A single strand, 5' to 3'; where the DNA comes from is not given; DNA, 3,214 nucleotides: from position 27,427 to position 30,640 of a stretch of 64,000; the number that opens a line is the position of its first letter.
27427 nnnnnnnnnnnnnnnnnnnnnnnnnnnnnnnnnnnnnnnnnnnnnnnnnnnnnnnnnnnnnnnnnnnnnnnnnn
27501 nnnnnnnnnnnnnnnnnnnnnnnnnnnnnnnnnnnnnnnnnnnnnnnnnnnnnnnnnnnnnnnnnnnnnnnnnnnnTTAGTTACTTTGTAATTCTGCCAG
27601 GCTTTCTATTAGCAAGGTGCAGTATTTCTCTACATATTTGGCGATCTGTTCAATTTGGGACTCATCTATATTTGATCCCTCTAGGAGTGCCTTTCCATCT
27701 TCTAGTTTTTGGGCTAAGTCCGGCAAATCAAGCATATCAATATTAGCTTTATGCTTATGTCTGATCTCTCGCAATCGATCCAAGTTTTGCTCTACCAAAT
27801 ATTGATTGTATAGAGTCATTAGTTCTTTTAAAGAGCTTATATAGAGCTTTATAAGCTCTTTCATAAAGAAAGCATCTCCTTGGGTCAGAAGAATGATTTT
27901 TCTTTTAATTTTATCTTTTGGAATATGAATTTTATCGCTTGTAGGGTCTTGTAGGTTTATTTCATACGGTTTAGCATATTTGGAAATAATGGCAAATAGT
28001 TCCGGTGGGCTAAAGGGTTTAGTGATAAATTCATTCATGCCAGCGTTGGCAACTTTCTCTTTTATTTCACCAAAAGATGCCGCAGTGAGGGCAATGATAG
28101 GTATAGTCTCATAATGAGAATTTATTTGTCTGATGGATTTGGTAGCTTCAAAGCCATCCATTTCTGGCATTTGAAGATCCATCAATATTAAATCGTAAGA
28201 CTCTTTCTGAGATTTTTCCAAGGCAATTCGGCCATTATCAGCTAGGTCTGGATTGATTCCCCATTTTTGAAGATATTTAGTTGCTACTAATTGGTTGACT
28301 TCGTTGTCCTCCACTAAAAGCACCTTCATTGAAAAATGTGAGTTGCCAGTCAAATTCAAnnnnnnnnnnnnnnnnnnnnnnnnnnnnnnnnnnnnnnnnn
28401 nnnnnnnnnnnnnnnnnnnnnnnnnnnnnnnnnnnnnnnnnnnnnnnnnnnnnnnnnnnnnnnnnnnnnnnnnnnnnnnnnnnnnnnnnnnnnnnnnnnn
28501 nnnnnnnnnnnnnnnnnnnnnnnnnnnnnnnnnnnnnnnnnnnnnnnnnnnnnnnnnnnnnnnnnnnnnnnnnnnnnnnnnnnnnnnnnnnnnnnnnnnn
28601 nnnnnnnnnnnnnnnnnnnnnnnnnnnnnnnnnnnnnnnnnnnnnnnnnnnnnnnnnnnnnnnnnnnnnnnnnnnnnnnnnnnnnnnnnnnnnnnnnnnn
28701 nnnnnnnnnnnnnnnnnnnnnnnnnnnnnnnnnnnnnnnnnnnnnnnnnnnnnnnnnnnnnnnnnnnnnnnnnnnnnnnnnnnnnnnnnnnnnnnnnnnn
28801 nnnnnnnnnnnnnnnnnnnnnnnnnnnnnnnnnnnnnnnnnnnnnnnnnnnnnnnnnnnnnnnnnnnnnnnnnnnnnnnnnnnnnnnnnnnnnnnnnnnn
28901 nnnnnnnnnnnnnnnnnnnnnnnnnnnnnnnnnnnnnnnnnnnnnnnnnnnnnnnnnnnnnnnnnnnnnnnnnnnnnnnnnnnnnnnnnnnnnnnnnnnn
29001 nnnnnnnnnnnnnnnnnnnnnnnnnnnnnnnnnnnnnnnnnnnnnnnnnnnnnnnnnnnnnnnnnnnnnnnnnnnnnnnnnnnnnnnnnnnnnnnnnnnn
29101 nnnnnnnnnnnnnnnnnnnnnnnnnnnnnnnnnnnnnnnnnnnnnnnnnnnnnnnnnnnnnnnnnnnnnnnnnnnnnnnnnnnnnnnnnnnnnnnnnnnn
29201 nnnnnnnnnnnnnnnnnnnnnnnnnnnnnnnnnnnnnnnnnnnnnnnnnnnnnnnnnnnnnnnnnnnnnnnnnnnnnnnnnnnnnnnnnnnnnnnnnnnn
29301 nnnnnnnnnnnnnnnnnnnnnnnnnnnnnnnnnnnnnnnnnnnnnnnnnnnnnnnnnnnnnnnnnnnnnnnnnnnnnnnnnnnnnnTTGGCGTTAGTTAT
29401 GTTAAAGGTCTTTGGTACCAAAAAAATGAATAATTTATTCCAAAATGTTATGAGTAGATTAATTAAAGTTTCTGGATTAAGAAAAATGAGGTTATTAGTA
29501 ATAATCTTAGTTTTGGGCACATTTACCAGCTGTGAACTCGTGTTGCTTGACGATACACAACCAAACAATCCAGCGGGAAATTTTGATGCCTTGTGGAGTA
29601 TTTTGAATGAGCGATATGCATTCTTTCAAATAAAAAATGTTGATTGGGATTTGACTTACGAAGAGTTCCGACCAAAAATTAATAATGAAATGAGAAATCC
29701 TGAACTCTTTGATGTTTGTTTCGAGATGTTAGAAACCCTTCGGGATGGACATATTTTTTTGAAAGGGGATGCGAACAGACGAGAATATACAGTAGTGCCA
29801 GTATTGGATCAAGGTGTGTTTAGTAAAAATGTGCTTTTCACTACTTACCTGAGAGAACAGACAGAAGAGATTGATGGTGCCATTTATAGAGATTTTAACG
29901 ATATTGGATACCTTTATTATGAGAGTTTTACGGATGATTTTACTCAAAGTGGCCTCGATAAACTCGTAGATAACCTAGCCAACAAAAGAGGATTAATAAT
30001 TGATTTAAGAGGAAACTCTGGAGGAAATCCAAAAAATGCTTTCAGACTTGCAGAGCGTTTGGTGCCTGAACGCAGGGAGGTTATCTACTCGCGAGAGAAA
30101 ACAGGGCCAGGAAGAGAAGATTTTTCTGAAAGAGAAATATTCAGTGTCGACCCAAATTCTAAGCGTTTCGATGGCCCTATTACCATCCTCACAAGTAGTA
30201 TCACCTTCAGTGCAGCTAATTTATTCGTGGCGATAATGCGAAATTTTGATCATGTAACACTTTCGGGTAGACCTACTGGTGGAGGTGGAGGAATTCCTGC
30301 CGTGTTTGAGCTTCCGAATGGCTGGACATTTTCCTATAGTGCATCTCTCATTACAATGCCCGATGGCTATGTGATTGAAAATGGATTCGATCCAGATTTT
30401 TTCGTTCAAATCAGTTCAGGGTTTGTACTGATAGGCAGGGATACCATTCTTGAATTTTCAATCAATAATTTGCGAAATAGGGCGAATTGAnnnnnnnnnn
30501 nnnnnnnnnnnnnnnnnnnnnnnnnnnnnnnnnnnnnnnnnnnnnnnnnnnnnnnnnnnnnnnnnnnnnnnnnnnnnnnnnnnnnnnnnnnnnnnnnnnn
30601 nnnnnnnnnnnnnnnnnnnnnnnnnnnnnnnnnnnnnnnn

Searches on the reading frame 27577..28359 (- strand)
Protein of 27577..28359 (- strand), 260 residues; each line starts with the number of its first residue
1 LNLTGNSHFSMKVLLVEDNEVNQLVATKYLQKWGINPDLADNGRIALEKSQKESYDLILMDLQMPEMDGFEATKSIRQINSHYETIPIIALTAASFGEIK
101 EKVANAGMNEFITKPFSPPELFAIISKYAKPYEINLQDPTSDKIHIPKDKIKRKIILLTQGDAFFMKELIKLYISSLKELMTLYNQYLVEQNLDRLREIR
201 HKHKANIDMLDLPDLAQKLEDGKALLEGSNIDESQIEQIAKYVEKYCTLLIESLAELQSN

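Call 66: search_protein_families(library=pfam, proteins=[window:27577-28359:-], max_evalue=0.001)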
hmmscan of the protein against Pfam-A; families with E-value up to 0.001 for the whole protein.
window:27577-28359:- (260 aa): 2 families
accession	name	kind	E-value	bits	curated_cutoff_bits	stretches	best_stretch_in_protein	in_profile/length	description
PF00072.30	Response_reg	-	5.3e-28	97.8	30.2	1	13-125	1-110/111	Response regulator receiver domain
PF23198.2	PDE8A_N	-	2.1e-06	28.1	29.6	1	8-112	8-115/147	PDE8A-like, N-terminal domain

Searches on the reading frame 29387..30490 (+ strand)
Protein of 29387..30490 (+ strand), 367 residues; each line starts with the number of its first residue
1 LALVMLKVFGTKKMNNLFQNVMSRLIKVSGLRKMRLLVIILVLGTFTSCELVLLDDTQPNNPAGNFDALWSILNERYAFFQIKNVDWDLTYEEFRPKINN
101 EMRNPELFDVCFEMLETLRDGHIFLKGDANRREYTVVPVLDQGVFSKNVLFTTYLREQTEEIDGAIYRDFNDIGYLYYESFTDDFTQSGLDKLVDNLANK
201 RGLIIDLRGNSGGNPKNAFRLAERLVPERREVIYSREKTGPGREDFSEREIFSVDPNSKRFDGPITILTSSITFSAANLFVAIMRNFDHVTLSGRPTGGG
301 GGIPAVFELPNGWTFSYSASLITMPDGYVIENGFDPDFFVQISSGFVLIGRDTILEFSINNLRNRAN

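Call 6: search_protein_families(library=pfam, proteins=[window:29387-30490:+], max_evalue=0.01)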
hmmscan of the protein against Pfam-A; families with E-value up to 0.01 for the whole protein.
window:29387-30490:+ (367 aa): 2 families
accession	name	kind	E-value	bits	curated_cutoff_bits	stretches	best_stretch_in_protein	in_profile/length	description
PF03572.23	Peptidase_S41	-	1.2e-28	100.3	24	1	172-338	1-163/165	Peptidase family S41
PF14684.11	Tricorn_C1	-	2.7e-12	46.8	24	1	60-115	3-58/59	Tricorn protease C1 domain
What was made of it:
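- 29387..30490 (+): S41 (Tricorn_C1 + Peptidase_S41) peptidase gene. Conserved left neighbour, present as a divergent 'class II' allele. Pfam PF03572 at 1e-28 and PF14684 (call 6).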

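Call 7: search_protein_families(library=ncbifam, proteins=[window:29387-30490:+], max_evalue=0.01)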
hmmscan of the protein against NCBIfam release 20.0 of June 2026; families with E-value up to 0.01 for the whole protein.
window:29387-30490:+ (367 aa): 11 families
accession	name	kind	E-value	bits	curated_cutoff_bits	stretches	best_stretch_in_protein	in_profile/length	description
NF033424.1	chlamy_CPAF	equivalog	9.5e-16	57.5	250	1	253-344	446-542/564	protease-like activity factor CPAF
TIGR00225.1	prc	subfamily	1.5e-14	53.8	218.6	1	171-342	151-316/335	C-terminal processing peptidase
NF052377.1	lmo1851_S41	exception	4.9e-11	42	725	1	172-343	205-370/468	lmo1851 family serine protease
NF045591.1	Cterm_S41_CtpZ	exception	1.8e-08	33.6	525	1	169-339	210-373/403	carboxyl-terminal processing protease CtpZ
NF058627.1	S41_Gfo1087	equivalog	2.4e-08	33.3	455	1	169-248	220-300/489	GFO_1087 family putative carboxy terminal peptidase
TIGR03900.1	prc_long_Delta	hypoth_equivalog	2.9e-08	32.2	660.95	1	171-307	237-368/973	MXAN_5808 family serine peptidase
NF045590.1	Cterm_S41_CtpC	exception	5.5e-08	32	665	1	170-343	215-381/418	carboxyl-terminal processing protease CtpC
NF045588.1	Cterm_S41_CtpA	exception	4.2e-07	29.2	625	1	170-341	213-377/401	carboxyl-terminal processing protease CtpA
NF051464.1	tail_spec_CT441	exception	4.9e-07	28.8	700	1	175-283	356-463/645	tail-specific protease Tsp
NF008388.1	PRK11186.1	exception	7.1e-07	28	825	1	177-302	361-479/663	carboxy terminal-processing peptidase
NF045589.1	Cterm_S41_CtpB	exception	3.5e-06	25.9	633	1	171-343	218-383/416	carboxyl-terminal processing protease CtpB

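Call 58: search_protein_families(library=padloc, proteins=[window:29387-30487:+], max_evalue=0.01)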
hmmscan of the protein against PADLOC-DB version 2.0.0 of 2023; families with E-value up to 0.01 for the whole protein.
window:29387-30487:+ (367 aa): 0 families
